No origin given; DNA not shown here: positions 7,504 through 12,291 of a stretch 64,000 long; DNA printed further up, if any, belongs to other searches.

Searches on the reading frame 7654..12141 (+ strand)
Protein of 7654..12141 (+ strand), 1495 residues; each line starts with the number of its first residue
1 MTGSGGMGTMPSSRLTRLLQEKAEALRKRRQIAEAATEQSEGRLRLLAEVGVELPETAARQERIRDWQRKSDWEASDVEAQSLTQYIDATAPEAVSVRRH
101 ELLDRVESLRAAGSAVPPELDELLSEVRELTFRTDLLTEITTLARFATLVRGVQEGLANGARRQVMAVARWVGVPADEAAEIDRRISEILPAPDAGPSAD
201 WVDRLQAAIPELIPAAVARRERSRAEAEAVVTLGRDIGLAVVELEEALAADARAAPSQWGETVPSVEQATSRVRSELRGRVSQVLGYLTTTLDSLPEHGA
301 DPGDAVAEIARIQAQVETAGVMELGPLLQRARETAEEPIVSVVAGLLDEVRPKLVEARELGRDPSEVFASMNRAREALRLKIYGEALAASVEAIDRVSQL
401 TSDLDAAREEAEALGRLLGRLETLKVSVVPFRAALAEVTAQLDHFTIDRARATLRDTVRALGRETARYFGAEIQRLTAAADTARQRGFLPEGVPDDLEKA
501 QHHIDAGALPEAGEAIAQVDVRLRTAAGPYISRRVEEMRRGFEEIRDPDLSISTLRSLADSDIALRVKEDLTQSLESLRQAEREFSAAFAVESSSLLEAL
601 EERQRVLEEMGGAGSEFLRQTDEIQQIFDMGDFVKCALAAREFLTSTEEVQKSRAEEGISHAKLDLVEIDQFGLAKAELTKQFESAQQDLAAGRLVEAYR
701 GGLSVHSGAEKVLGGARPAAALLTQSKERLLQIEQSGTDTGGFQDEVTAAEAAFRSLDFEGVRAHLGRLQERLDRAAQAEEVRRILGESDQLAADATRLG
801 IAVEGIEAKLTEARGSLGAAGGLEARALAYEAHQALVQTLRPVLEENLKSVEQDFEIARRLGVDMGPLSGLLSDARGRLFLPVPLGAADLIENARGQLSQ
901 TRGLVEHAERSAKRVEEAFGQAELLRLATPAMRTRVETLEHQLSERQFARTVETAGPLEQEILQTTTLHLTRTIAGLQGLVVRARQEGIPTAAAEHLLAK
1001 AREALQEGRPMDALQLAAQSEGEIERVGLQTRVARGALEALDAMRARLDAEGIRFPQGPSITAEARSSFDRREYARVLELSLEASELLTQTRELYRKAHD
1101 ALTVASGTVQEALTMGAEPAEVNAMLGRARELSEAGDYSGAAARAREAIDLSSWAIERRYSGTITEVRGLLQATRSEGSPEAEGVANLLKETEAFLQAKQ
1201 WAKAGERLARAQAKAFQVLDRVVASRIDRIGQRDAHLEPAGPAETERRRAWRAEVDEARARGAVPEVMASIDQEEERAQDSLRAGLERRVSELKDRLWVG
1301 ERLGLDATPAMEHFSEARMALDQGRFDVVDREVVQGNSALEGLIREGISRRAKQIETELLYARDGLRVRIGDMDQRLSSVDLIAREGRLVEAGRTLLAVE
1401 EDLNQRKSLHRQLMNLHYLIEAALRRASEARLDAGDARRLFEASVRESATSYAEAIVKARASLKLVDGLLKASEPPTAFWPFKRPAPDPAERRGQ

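Call 3: search_protein_families(library=pfam, proteins=[window:7654-12141:+], max_evalue=0.1)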
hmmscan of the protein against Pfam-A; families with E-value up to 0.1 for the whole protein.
window:7654-12141:+ (1495 aa): 3 families
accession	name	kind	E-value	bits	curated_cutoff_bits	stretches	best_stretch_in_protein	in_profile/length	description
PF14276.11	DUF4363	-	0.0036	17.7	27.5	0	69-139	26-98/107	Domain of unknown function (DUF4363)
PF07889.17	DUF1664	-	0.01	16.3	34.6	0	548-629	29-108/124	Protein of unknown function (DUF1664)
PF06419.17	COG6_N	-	0.092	13.3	27.4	0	372-416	10-54/114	Conserved oligomeric complex COG6, N-terminal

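Call 58: search_solved_structures(query=window:7654-12141:+, max_evalue=1)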
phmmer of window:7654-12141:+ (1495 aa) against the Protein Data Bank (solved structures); distinct sequences matched with E-value up to 1: 0.

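Call 59: search_protein_families(library=ncbifam, proteins=[window:7654-12141:+], max_evalue=0.01)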
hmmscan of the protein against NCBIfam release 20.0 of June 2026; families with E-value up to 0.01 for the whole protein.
window:7654-12141:+ (1495 aa): 0 families
